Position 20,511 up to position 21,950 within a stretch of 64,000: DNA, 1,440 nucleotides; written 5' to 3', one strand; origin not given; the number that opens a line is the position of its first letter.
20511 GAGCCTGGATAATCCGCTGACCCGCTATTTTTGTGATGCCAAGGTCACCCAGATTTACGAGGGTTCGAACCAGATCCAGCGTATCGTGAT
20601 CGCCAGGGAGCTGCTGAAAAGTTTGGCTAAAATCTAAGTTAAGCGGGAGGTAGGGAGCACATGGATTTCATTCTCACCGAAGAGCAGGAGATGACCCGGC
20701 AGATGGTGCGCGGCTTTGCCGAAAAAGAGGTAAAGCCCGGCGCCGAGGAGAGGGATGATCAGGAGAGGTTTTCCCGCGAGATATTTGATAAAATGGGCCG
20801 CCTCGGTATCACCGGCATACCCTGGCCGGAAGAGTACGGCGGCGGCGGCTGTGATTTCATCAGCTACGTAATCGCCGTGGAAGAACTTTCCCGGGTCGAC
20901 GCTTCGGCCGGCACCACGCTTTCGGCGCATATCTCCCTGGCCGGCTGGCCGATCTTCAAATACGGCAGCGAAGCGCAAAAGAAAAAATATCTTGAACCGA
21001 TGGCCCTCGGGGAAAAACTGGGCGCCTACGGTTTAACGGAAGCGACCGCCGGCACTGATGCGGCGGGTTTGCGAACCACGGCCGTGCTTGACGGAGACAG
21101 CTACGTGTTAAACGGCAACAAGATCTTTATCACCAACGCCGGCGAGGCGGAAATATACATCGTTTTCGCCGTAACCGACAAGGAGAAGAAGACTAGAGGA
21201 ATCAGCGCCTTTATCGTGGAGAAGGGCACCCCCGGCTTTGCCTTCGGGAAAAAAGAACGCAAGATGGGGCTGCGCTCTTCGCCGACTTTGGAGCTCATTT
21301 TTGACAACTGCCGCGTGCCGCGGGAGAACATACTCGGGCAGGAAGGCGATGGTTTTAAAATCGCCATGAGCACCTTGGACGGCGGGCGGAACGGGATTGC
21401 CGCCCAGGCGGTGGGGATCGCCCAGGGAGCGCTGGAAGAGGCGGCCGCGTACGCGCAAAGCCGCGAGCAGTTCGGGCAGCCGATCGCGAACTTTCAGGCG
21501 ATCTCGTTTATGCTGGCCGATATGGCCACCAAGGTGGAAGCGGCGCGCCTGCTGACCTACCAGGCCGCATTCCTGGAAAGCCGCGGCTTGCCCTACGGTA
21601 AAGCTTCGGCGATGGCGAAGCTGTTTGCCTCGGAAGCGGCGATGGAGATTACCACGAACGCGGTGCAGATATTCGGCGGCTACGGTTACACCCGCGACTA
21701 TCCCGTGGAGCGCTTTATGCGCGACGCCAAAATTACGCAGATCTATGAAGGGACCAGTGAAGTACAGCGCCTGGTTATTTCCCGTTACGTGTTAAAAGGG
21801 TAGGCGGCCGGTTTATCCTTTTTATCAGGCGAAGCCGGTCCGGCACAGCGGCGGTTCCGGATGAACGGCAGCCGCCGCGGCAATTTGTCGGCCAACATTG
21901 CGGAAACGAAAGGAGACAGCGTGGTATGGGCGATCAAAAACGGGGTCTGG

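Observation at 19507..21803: Tandem acyl-CoA dehydrogenases with asymmetric motif loss, suggesting a heteromeric ACAD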

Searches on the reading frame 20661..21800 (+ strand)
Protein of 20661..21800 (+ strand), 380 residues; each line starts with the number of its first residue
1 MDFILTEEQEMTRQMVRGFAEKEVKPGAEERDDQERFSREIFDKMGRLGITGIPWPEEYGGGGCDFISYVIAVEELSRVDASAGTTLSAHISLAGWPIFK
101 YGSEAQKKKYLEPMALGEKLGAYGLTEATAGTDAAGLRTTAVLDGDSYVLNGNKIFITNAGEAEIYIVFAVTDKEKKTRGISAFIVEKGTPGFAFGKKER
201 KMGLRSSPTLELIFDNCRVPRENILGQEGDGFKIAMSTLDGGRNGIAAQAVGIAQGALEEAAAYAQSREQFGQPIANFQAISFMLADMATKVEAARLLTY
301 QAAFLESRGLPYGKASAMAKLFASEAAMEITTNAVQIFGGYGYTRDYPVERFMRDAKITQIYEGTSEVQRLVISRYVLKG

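Call 4: search_protein_families(library=pfam, proteins=[window:20661-21800:+])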
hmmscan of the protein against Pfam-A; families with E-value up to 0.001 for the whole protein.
window:20661-21800:+ (380 aa): 5 families
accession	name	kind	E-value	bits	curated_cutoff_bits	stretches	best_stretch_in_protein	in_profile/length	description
PF00441.29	Acyl-CoA_dh_1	-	7.6e-55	185.6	22.4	1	229-377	1-149/150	Acyl-CoA dehydrogenase, C-terminal domain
PF02771.21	Acyl-CoA_dh_N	-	1.9e-42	144.6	22.9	1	6-118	1-113/113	Acyl-CoA dehydrogenase, N-terminal domain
PF02770.24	Acyl-CoA_dh_M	-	2.9e-27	95.1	33.3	1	122-217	1-97/97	Acyl-CoA dehydrogenase, middle domain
PF08028.16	Acyl-CoA_dh_2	-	3.3e-27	95.8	22.7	1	245-366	2-133/134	Acyl-CoA dehydrogenase, C-terminal domain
PF22924.1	ACOX_C_alpha1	-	2.7e-05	24.5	27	1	266-378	53-169/169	Acyl-CoA oxidase, C-alpha1 domain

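Call 70: search_protein_families(library=ncbifam, proteins=[window:20661-21800:+], max_evalue=1e-20)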
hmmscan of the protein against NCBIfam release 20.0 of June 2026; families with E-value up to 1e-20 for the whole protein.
window:20661-21800:+ (380 aa): 19 families
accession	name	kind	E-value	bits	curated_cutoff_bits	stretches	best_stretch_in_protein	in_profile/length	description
NF042972.1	AcrlCoAredClosAcrC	equivalog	6.2e-161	535.3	640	1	1-379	1-378/378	acryloyl-CoA reductase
NF043006.1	CyhCrbnylCoADH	equivalog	1e-106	357.2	650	1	5-378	4-376/380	cyclohexane-1-carbonyl-CoA dehydrogenase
NF058590.1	AcCoDHFadEBacil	equivalog_domain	4.7e-104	349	600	1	5-379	21-412/586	acyl-CoA dehydrogenase FadE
NF045552.1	GlutCoADH_Des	equivalog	3.4e-100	335.9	470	1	1-374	1-376/387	glutaryl-CoA dehydrogenase Acd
NF042439.1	SulpropCoADesulf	equivalog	1.7e-89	300.2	600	1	14-378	2-371/379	3-sulfinopropanoyl-CoA desulfinase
NF053553.1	prodigi_MBC_PigA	equivalog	8.2e-88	295.1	500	1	1-376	1-378/381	prodigiosin MBC biosynthesis dehydrogenase PigA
NF045652.1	ProlPCPDhRedW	equivalog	2e-87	293.5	650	1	8-375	3-371/376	L-prolyl-[peptidyl-carrier protein] dehydrogenase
TIGR03207.1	cyc_hxne_CoA_dh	equivalog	1.5e-72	244.4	575.35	1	6-375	2-369/372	cyclohexanecarboxyl-CoA dehydrogenase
NF008997.0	PRK12341.1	equivalog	4.7e-71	239.9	537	1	1-379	1-378/382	acyl-CoA dehydrogenase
NF002885.1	PRK03354.1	equivalog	5e-60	203.5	540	1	1-379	1-375/378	crotonobetainyl-CoA dehydrogenase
NF052270.1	Staph_DH_FadE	equivalog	3.5e-54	184.1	600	1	12-377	28-393/400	acyl-CoA dehydrogenase FadE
TIGR03203.1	pimD_small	equivalog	3.8e-33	115.1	652.7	1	2-362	1-362/378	pimeloyl-CoA dehydrogenase small subunit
TIGR03204.1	pimC_large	equivalog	8.8e-33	113.7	623.85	1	40-341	44-342/395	pimeloyl-CoA dehydrogenase large subunit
NF049984.1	Rv1679_FadE16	equivalog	1.4e-32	113.4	600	1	27-368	15-356/371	Rv1679 family acyl-CoA dehydrogenase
NF007000.1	PRK09463.1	subfamily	4.9e-29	101.2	600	1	34-343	71-398/726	acyl-CoA dehydrogenase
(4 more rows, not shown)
